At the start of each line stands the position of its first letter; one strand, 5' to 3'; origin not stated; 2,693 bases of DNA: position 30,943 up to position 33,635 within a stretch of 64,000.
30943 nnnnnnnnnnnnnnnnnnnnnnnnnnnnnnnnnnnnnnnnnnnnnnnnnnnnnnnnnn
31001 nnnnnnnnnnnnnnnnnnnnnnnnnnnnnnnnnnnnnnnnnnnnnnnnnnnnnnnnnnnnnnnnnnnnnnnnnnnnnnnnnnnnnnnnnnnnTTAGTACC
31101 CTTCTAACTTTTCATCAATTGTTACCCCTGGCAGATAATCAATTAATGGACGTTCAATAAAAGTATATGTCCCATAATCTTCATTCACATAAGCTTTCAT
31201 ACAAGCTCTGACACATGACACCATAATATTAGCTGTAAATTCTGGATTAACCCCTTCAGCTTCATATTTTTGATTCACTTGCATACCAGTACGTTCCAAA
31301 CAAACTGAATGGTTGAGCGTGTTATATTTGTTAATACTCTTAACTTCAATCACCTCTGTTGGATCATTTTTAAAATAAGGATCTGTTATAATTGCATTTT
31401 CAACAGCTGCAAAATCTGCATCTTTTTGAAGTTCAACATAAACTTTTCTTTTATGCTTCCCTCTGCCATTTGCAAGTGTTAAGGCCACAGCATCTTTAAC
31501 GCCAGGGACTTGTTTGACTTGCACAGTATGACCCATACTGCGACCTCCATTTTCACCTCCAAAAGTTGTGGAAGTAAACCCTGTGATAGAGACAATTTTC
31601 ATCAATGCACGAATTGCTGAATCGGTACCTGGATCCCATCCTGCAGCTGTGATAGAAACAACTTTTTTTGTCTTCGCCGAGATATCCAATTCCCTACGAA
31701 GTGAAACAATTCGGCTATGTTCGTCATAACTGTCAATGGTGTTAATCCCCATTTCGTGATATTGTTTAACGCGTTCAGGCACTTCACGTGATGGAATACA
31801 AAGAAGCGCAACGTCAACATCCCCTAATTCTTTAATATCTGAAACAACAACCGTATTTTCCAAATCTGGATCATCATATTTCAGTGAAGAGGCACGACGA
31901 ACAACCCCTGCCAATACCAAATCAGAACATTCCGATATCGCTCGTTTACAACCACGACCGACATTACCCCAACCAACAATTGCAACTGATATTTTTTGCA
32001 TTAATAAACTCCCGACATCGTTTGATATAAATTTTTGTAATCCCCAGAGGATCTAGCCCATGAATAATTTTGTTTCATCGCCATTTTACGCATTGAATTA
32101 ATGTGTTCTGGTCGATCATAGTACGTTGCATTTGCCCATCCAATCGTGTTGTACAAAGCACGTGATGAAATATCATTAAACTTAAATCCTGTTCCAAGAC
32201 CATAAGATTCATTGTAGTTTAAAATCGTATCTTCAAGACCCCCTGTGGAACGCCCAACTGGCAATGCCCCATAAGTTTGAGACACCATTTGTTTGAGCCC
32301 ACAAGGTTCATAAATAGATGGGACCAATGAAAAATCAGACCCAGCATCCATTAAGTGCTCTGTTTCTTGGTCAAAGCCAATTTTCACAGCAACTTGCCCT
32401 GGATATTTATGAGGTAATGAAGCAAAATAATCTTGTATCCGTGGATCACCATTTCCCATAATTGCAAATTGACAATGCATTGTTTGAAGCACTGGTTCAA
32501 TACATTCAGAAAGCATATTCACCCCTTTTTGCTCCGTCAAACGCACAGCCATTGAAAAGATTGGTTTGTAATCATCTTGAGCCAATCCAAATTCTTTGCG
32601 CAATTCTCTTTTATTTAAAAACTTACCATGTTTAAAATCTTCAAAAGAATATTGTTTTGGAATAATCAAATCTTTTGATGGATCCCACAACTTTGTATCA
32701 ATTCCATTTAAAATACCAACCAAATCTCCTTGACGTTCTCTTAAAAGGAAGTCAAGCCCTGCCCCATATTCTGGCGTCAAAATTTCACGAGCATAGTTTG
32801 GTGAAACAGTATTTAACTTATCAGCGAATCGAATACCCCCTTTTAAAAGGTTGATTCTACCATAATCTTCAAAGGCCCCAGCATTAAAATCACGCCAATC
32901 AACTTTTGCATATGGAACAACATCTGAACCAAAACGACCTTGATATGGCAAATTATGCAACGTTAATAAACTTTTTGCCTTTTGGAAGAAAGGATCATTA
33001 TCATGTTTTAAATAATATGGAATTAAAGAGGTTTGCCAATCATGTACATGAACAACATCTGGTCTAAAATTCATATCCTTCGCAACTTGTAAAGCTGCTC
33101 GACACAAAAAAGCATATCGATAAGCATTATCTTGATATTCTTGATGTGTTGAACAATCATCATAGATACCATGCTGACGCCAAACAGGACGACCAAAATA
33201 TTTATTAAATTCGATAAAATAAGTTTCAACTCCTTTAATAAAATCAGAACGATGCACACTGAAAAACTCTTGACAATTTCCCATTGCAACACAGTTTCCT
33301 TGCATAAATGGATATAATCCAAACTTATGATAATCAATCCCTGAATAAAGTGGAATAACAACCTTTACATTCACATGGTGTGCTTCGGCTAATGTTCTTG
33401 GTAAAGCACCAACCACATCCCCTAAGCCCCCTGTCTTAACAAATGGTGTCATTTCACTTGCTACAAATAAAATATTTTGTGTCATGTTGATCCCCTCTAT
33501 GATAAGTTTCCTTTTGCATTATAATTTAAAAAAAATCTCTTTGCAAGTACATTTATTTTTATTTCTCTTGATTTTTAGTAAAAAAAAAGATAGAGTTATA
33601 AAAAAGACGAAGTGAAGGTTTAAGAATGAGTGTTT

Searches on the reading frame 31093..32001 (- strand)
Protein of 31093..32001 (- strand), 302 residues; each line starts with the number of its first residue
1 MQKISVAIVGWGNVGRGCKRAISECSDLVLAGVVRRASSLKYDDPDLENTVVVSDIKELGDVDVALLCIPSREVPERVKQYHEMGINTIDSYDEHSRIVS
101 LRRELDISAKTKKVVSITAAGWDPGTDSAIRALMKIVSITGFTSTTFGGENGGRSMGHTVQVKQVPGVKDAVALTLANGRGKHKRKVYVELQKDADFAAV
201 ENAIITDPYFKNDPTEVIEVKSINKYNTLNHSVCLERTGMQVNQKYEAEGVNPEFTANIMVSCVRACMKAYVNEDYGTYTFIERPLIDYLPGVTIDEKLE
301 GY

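Call 3: search_protein_families(library=pfam, proteins=[window:31093-32001:-], max_evalue=0.01)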
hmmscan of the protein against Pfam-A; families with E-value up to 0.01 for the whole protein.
window:31093-32001:- (302 aa): 3 families
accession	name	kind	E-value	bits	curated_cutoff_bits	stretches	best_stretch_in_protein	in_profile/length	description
PF16654.10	DAPDH_C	-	2.1e-09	37.9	30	1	121-232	1-129/154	Diaminopimelic acid dehydrogenase C-terminal domain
PF03807.23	F420_oxidored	-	0.00085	20.3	21.6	1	6-80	2-78/94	NADP oxidoreductase coenzyme F420-dependent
PF01118.30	Semialdhyde_dh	-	0.0046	17.8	26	1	6-90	2-95/121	Semialdehyde dehydrogenase, NAD binding domain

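Call 10: find_related_loci(query=window:31093-32001:-, collection=genome_contigs, flank=10000)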
Query window:31093-32001:- (302 aa) in genome_contigs; peptide patterns used: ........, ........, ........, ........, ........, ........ (x = any residue, [..] = any of these).
599 stretches matched a pattern (row limit reached: there are more); 553 encode a relative of the query (tblastn E <= 1e-3); the best 80 are kept; 80 distinct loci.
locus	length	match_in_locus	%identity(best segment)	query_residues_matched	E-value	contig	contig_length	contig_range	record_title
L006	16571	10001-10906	97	1-302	0e+0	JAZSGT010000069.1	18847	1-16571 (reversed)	MAG: Alphaproteobacteria bacterium isolate T1900044577_TS20190043.MAGScoT_cleanbin_000024 SGB_515_k141_1398612, whole ge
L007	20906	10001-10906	94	1-302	0e+0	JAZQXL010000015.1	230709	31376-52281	MAG: Alphaproteobacteria bacterium isolate T1900045162_TC20190156.MAGScoT_cleanbin_000005 SGB_5084_k141_2370977, whole g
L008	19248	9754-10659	92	1-302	0e+0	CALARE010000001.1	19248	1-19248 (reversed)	MAG TPA_asm: uncultured Alphaproteobacteria bacterium isolate SRR6425825_bin.103_CONCOCT_v1.1_MAG genome assembly, conti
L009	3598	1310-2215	89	1-302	0e+0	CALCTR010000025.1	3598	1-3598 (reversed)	MAG TPA_asm: uncultured Alphaproteobacteria bacterium isolate SRR6425795_bin.15_CONCOCT_v1.1_MAG genome assembly, contig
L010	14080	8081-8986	88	1-302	7e-179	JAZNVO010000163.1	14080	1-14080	MAG: Alphaproteobacteria bacterium isolate T1900044789_TS20190255.MAGScoT_cleanbin_000022 SGB_2638_k141_1110516, whole g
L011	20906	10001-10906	87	1-302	2e-175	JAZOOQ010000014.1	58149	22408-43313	MAG: Alphaproteobacteria bacterium isolate T1900045627_YK20190321.MAGScoT_cleanbin_000013 SGB_8036_k141_378435, whole ge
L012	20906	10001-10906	86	1-302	1e-173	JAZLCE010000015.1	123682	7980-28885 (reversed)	MAG: Alphaproteobacteria bacterium isolate T1900045053_TC20190046.MAGScoT_cleanbin_000005 SGB_4532_k141_421920, whole ge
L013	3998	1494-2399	77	1-302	3e-159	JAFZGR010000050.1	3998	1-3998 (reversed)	MAG: Alphaproteobacteria bacterium isolate RGIG7750 Water_buffalos_Rectum-5__c127639, whole genome shotgun sequence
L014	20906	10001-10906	76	1-302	3e-153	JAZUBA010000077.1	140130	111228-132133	MAG: Alphaproteobacteria bacterium isolate T1900045318_YK20190007.MAGScoT_cleanbin_000005 SGB_6327_k141_776954, whole ge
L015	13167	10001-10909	72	1-302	2e-152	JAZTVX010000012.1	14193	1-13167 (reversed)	MAG: Alphaproteobacteria bacterium isolate T1900045336_YK20190025.MAGScoT_cleanbin_000012 SGB_6600_k141_959714, whole ge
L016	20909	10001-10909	75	1-302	1e-151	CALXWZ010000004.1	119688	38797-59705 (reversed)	MAG: uncultured Alphaproteobacteria bacterium isolate BRZ_CI__bin89 genome assembly, contig: BRZ_CI__NODE_225_length_119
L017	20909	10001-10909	74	1-302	2e-151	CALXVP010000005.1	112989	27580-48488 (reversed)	MAG: uncultured Alphaproteobacteria bacterium isolate BRZ_DT__bin56 genome assembly, contig: BRZ_DT__NODE_123_length_112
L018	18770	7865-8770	71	1-302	3e-143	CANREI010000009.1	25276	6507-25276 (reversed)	MAG: uncultured Alphaproteobacteria bacterium isolate Lapin-024__bin64 genome assembly, contig: Lapin-024__NODE_2508_len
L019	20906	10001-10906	70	1-302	7e-143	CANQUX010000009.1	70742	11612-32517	MAG: uncultured Alphaproteobacteria bacterium isolate Lapin-032__bin105 genome assembly, contig: Lapin-032__NODE_658_len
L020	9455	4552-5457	71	1-302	5e-142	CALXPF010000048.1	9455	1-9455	MAG: uncultured Alphaproteobacteria bacterium isolate BRZ_FB__bin41 genome assembly, contig: BRZ_FB__NODE_9610_length_94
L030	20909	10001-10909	65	1-302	2e-122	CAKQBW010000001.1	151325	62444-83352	MAG: uncultured Alphaproteobacteria bacterium isolate REFINED_METABAT215_TOP10_CONTIGS_1500_ASSEMBLY_K77_MERGED__Hadza_M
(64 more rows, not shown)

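Call 19: search_protein_families(library=pfam, proteins=[L010:9164-11110:+], max_evalue=0.01)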
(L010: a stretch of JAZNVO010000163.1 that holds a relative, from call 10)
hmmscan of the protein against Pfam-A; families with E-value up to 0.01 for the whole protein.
L010:9164-11110:+ (648 aa): 7 families
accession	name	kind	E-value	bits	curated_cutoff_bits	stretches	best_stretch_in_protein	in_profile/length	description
PF12796.13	Ank_2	-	4.3e-12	46.9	27.3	1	78-181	3-86/90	Ankyrin repeats (3 copies)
PF13606.12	Ank_3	-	1.5e-11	43.7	22.3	0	330-355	3-28/30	Ankyrin repeat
PF00023.36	Ank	-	6.9e-11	42.2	21.1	0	333-355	6-28/33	Ankyrin repeat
PF13637.12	Ank_4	-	2.2e-07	31.4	22.7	0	125-175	2-50/50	Ankyrin repeats (many copies)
PF13857.12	Ank_5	-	3.8e-06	27.6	27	0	117-147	13-43/56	Ankyrin repeats (many copies)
PF23745.1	ANK_LRRK2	-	0.00053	20.3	27.5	0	330-361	32-63/130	LRRK2 ANK repeat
PF24521.3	Ank_KRIT1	-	0.0025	18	80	0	124-176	50-106/149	KRIT1 ankyrin-repeats domain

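Call 20: search_protein_families(library=phrogs, proteins=[L010:9164-11110:+], max_evalue=0.01)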
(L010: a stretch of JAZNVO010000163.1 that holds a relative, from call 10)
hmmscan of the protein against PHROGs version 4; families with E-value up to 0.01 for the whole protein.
L010:9164-11110:+ (648 aa): 2 families
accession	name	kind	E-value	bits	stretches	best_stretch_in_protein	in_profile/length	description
phrog_9262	-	unknown function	4.9e-08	33.8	0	327-470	38-134/253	-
phrog_9049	-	unknown function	5.9e-06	23.4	1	122-183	3091-3152/4700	-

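Call 21: search_protein_families(library=padloc, proteins=[L010:9164-11110:+], max_evalue=0.01)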
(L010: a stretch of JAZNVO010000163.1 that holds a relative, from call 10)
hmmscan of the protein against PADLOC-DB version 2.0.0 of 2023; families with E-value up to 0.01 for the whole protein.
L010:9164-11110:+ (648 aa): 1 family
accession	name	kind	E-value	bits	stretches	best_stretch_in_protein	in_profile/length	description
PDLC04783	PDC-M72A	-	9.5e-11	39.6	2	117-183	227-291/392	-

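Call 22: search_protein_families(library=ncbifam, proteins=[L010:9164-11110:+], max_evalue=0.01)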
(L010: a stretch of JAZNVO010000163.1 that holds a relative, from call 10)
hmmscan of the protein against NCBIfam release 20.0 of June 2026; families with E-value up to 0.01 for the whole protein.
L010:9164-11110:+ (648 aa): 3 families
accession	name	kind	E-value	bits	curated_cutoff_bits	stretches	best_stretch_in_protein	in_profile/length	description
NF043021.1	T4SS_AnkF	equivalog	2e-09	36.4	1000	2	332-584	622-791/917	Dot/Icm T4SS effector AnkF/LegA14/Ceg31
NF043024.1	T4SS_AnkI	equivalog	0.0033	16.2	550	1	236-367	153-279/439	Dot/Icm T4SS effector AnkI/LegAS4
NF043023.1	T4SS_AnkH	equivalog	0.0069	15.2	600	0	123-185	68-128/467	Dot/Icm T4SS effector AnkH/LegA3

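Call 24: find_homologous_proteins(query=L010:9164-11110:+, max_evalue=0.001)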
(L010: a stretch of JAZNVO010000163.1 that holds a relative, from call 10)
Query L010:9164-11110:+ (648 aa): 19 proteins with E <= 0.001 among 8000 candidates.
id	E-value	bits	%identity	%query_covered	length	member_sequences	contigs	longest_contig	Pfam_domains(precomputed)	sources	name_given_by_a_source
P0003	0.0e+0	1430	100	100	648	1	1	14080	PF13606.13,PF13857.13,PF12796.14,PF00023.37,PF13637.13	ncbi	-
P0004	0.0e+0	1356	96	100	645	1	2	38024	PF13606.13,PF13857.13,PF12796.14,PF00023.37,PF13637.13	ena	-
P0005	0.0e+0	1354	96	100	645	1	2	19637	PF13606.13,PF13857.13,PF12796.14,PF00023.37,PF13637.13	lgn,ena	-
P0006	0.0e+0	1351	96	100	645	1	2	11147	PF13606.13,PF13857.13,PF12796.14,PF00023.37,PF13637.13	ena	-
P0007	0.0e+0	1335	94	100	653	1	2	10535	PF13606.13,PF13857.13,PF12796.14,PF00023.37,PF13637.13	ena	-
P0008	0.0e+0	1298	92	100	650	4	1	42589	PF13606.13,PF13857.13,PF12796.14,PF00023.37,PF13637.13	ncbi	-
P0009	0.0e+0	1190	86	100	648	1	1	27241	PF13606.13,PF13857.13,PF12796.14,PF00023.37,PF13637.13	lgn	-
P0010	0.0e+0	1146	96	84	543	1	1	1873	PF13606.13,PF13857.13,PF12796.14,PF00023.37,PF13637.13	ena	-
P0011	0.0e+0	1118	79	100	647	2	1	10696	PF13606.13,PF13857.13,PF12796.14,PF00023.37,PF13637.13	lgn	-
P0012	0.0e+0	1085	76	100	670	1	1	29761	PF13606.13,PF13857.13,PF12796.14,PF00023.37,PF13637.13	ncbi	-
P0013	0.0e+0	1058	86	81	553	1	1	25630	PF13606.13,PF13857.13,PF12796.14,PF00023.37,PF13637.13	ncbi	-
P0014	2.9e-297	1005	95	75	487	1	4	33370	PF13606.13,PF13857.13,PF12796.14,PF00023.37,PF13637.13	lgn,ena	-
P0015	1.2e-197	676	53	98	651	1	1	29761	PF13606.13,PF13857.13,PF12796.14,PF00023.37,PF13637.13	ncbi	-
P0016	1.9e-185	636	95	47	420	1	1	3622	-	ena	-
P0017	2.9e-145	503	44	97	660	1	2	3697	PF13606.13,PF13857.13,PF12796.14,PF00023.37,PF13637.13,PF24521.3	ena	-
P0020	5.8e-66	241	32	93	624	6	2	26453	PF13606.13,PF12796.14,PF00023.37,PF13637.13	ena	-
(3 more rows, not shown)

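Call 26: find_encoding_contigs(protein=P0012, flank=9000, max_places=2)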
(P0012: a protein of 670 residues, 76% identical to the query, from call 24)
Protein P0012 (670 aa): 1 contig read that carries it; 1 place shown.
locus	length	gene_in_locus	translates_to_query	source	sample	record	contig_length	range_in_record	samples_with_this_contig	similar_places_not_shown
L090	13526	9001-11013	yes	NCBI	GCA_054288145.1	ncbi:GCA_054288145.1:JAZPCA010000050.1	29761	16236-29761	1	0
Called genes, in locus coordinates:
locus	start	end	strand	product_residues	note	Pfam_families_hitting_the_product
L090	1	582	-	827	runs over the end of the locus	PF01751:Toprim, PF01131:Topoisom_bac, PF01396:Zn_ribbon_Top1, PF13368:Toprim_C_rpt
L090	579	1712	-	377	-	PF21102:DprA_N, PF02481:DNA_processg_A, PF17782:WHD_DprA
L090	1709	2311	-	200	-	PF02660:G3P_acyltransf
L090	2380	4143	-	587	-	PF01368:DHH, PF02272:DHHA1, PF17768:RecJ_OB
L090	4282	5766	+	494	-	PF08323:Glyco_transf_5, PF00534:Glycos_transf_1 (weak)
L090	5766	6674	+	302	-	PF16654:DAPDH_C (weak)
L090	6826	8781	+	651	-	PF00023:Ank (faint), PF12796:Ank_2 (weak), PF13606:Ank_3 (faint), PF13637:Ank_4 (faint), PF13857:Ank_5 (faint)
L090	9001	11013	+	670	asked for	PF00023:Ank (faint), PF12796:Ank_2 (weak), PF13606:Ank_3 (faint), PF13637:Ank_4 (faint), PF13857:Ank_5 (faint)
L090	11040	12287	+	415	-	PF12796:Ank_2, PF13637:Ank_4 (weak), PF00023:Ank (weak), PF12796:Ank_2, PF13857:Ank_5 (weak), PF12796:Ank_2, PF13637:Ank_4, PF13857:Ank_5, +5 more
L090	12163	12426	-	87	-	-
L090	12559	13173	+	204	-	PF00163:Ribosomal_S4, PF01479:S4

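Call 28: find_encoding_contigs(protein=P0020, flank=9000, max_places=3)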
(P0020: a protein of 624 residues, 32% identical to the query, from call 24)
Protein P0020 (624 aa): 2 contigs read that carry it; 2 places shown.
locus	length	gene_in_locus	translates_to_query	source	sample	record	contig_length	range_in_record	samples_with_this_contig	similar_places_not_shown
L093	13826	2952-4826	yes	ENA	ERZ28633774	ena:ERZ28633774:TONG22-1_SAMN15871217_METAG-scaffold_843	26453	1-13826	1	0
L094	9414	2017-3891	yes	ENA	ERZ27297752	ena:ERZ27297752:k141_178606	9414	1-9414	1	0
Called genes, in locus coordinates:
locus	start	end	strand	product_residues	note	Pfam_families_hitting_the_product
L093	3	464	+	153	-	?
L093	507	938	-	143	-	PF09851:SHOCT (weak), PF05154:TM2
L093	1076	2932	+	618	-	PF12796:Ank_2, PF23745:ANK_LRRK2 (faint), PF12796:Ank_2, PF13857:Ank_5, PF00023:Ank, PF13637:Ank_4 (weak), PF13857:Ank_5 (weak), PF12796:Ank_2, +2 more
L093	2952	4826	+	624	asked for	PF12796:Ank_2 (faint), PF00023:Ank (faint), PF13606:Ank_3 (faint), PF13637:Ank_4 (faint)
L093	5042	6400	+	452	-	PF12796:Ank_2 (faint), PF13637:Ank_4 (faint), PF13857:Ank_5 (weak), PF00023:Ank (faint), PF13606:Ank_3 (faint)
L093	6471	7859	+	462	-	-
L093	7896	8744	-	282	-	PF00245:Alk_phosphatase, PF01676:Metalloenzyme, PF01663:Phosphodiest, PF00245:Alk_phosphatase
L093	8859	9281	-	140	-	-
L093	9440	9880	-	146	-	-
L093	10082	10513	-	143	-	-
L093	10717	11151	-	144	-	-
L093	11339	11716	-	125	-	-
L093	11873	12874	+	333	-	PF01018:GTP1_OBG, PF01926:MMR_HSR1, PF02421:FeoB_N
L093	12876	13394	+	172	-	PF02410:RsfS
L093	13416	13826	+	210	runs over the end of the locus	PF13462:Thioredoxin_4, PF13098:Thioredoxin_2 (weak), PF01323:DSBA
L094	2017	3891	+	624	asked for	PF12796:Ank_2 (faint), PF00023:Ank (faint), PF13606:Ank_3 (faint), PF13637:Ank_4 (faint)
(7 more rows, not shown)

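Call 32: search_protein_families(library=pfam, proteins=[L093:6471-7859:+], max_evalue=0.01)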
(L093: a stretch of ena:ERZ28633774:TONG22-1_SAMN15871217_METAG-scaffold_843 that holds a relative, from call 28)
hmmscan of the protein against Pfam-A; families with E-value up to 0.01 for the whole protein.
L093:6471-7859:+ (462 aa): 1 family
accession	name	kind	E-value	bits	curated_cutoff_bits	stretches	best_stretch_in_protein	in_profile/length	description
PF20573.4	DUF6782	-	0.0072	16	27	0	134-199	68-134/241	Putative metallopeptidase family (DUF6782)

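Call 63: predict_structure(alignment_id=A3)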
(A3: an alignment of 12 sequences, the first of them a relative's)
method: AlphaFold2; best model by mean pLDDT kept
length: 648 residues; sequences in the alignment: 12
mean_pLDDT: 73.2   pTM: 0.68
mean pLDDT of the five models: 73.2, 72.7, 70.9, 67.3, 65.6
residues with pLDDT >= 90: 138; 70-90: 302; 50-70: 94; < 50: 114
segments of 3 or more residues with pLDDT < 50: 1-29, 113-118, 226-230, 234-274, 307-322, 481-493, 645-648
pLDDT, mean of each block of 10 residues (from residue 1): 24 27 40 69 76 78 78 84 87 83 65 50 87 90 84 79 92 88 81 57 70 91 60 37 25 25 28 59 89 87 59 38 66 91 90 83 84 56 55 62 87 94 94 77 86 93 96 83 37 59 86 90 93 92 83 79 84 88 87 88 86 87 85 85 51
secondary structure, 60 per line:
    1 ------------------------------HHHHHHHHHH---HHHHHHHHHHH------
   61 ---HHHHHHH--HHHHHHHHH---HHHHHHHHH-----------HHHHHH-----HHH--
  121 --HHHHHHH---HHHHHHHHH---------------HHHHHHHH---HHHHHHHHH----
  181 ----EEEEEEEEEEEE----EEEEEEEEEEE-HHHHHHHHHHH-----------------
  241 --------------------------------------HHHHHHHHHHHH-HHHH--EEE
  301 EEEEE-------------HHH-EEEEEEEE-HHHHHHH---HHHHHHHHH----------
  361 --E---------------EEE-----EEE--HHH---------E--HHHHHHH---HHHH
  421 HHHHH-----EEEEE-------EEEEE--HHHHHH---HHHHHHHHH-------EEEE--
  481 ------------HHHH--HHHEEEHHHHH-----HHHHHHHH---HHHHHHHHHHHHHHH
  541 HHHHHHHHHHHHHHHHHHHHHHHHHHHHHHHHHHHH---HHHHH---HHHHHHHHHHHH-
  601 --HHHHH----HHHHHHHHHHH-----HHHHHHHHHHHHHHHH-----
elements in order: H31-40 H44-54 H64-70 H73-81 H85-93 H105-110 H123-129 H133-141 H157-164 H168-176 E185-196 E201-211 H213-223 H279-290 H292-295 E298-305 E323-330 H332-338 H342-350 E379-381 E387-389 H407-413 H417-425 E431-435 E443-447 H450-455 H459-467 E475-478 H493-496 E502-504 H505-509 H515-522 H526-576 H580-584 H588-599 H603-607 H612-622 H628-643

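Call 71: fold_search(model_id=the predicted structure, library=pdb)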
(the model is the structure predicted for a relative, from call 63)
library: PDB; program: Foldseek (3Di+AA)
matches with E <= 10: 767; with E <= 0.001: 32
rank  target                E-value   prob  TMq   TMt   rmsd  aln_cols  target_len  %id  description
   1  5y4f_A                4.3e-06  1.00  0.27  0.39  11.4       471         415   16  Crystal Structure of AnkB Ankyrin Repeats R13-24 in complex with autoinhibition segment AI-c (released 2017-09-13)
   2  5y4f_B                2.0e-05  1.00  0.27  0.39  12.1       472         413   16  Crystal Structure of AnkB Ankyrin Repeats R13-24 in complex with autoinhibition segment AI-c (released 2017-09-13)
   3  6mol_A                9.9e-05  1.00  0.26  0.35  10.7       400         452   14  Monoextended DARPin M_R12 complex with EpoR (released 2019-06-05)
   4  5ma3_A                1.3e-04  1.00  0.24  0.42  13.6       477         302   12  GFP-binding DARPin fusion gc_R11 (released 2017-11-08)
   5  4rlv                  1.3e-04  1.00  0.20  0.17  16.6       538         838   15  Crystal Structure of AnkB 24 Ankyrin Repeats in Complex with AnkR Autoinhibition Segment (released 2014-11-26)
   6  4g8k_B                1.6e-04  1.00  0.15  0.31  14.9       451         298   14  Intact sensor domain of human RNase L in the inactive signaling state (released 2012-10-31)
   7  7v0x                  1.7e-04  1.00  0.27  0.42  12.2       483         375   14  Local refinement of ankyrin-1 (C-terminal half), class 1 of erythrocyte ankyrin-1 complex (released 2022-07-20)
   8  1wdy                  1.8e-04  1.00  0.26  0.52   8.6       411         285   13  Crystal structure of ribonuclease (released 2004-10-05)
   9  5led                  2.0e-04  1.00  0.18  0.24  26.4       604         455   12  Crystal structure of DARPin-DARPin rigid fusion, variant DDD_D12_12_D12_12_D12 (released 2017-08-02)
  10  5lec                  2.2e-04  1.00  0.18  0.23  25.0       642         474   12  Crystal structure of DARPin-DARPin rigid fusion, variant DDD_D12_12_D12_12_D12 (released 2017-08-02)
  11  4g8k_A                2.3e-04  1.00  0.25  0.48   9.1       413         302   13  Intact sensor domain of human RNase L in the inactive signaling state (released 2012-10-31)
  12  7uzu_A                2.4e-04  1.00  0.21  0.29  28.8       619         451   12  Ankyrin-1 (N-terminal region of membrane binding domain, local refinement from consensus reconstruction; bound to N-te (released 2022-07-20)
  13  5y4d                  2.4e-04  1.00  0.18  0.17  15.7       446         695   14  Crystal Structure of AnkB Ankyrin Repeats in Complex with AnkR/AnkB Chimeric Autoinhibition Segment (released 2017-09-13)
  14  4oav_B                3.1e-04  1.00  0.24  0.24   8.4       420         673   13  Complete human RNase L in complex with 2-5A (5'-ppp heptamer), AMPPCP and RNA substrate. (released 2014-03-12)
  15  5lee                  3.1e-04  1.00  0.18  0.24  26.6       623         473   12  Crystal structure of DARPin-DARPin rigid fusion, variant DDD_D12_12_D12_12_D12 (released 2017-08-02)
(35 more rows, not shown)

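Call 76: find_related_loci(query=A3, collection=viral_contigs, flank=5000)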
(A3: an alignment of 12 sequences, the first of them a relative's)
Query A3 (648 aa) in viral_contigs; peptide patterns used: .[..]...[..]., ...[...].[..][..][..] (x = any residue, [..] = any of these).
121 stretches matched a pattern, but none encodes a relative of the query by tblastn (E <= 1e-3).

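Call 85: search_protein_families(library=pfam, proteins=[L030:10948-12312:+, L030:12580-13305:-, L030:13339-13797:+, L030:14667-15806:+, L030:16154-16513:+, L030:16624-17133:+], max_evalue=0.001)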
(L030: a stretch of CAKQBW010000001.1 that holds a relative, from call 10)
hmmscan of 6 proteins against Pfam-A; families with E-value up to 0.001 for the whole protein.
L030:10948-12312:+ (454 aa): 1 family
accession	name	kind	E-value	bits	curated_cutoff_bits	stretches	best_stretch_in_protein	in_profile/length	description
PF02321.23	OEP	-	3.3e-59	200.3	22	2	239-419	2-185/187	Outer membrane efflux protein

L030:12580-13305:- (241 aa): 3 families
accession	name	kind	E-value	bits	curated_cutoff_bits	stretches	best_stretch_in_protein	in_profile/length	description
PF18912.6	DZR_2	-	1.9e-14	53.6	27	1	16-71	1-56/56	Double zinc ribbon domain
PF00156.33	Pribosyltran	-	5.6e-12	45.7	26.3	1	145-239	40-126/158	Phosphoribosyl transferase domain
PF14681.12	UPRTase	-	6.9e-05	22.9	27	1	174-237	93-159/206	Uracil phosphoribosyltransferase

L030:13339-13797:+ (152 aa): 1 family
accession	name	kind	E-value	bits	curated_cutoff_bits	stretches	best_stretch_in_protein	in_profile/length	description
PF03073.20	TspO_MBR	-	2e-25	89.7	24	1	20-150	5-143/145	TspO/MBR family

L030:14667-15806:+ (379 aa): 0 families

L030:16154-16513:+ (119 aa): 1 family
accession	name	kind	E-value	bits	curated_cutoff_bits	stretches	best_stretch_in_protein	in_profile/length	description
PF00453.23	Ribosomal_L20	-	1.1e-45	154.5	30.8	1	3-109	1-107/107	Ribosomal protein L20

L030:16624-17133:+ (169 aa): 0 families

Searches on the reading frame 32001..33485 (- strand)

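Call 3: search_protein_families(library=pfam, proteins=[window:32001-33485:-], max_evalue=0.01)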
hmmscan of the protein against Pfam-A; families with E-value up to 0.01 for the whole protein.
window:32001-33485:- (494 aa): 4 families
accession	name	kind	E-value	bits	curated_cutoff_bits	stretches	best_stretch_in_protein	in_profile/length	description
PF08323.17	Glyco_transf_5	-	1.3e-75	254.7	22.7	1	4-250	1-239/239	Starch synthase catalytic domain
PF13692.12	Glyco_trans_1_4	-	4.9e-05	24.1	27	1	310-423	4-117/142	Glycosyl transferases group 1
PF00534.26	Glycos_transf_1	-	5.5e-05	23.2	26.4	1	301-432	9-136/172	Glycosyl transferases group 1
PF13439.12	Glyco_transf_4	-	0.00036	21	28.5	1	120-236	54-149/170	Glycosyltransferase Family 4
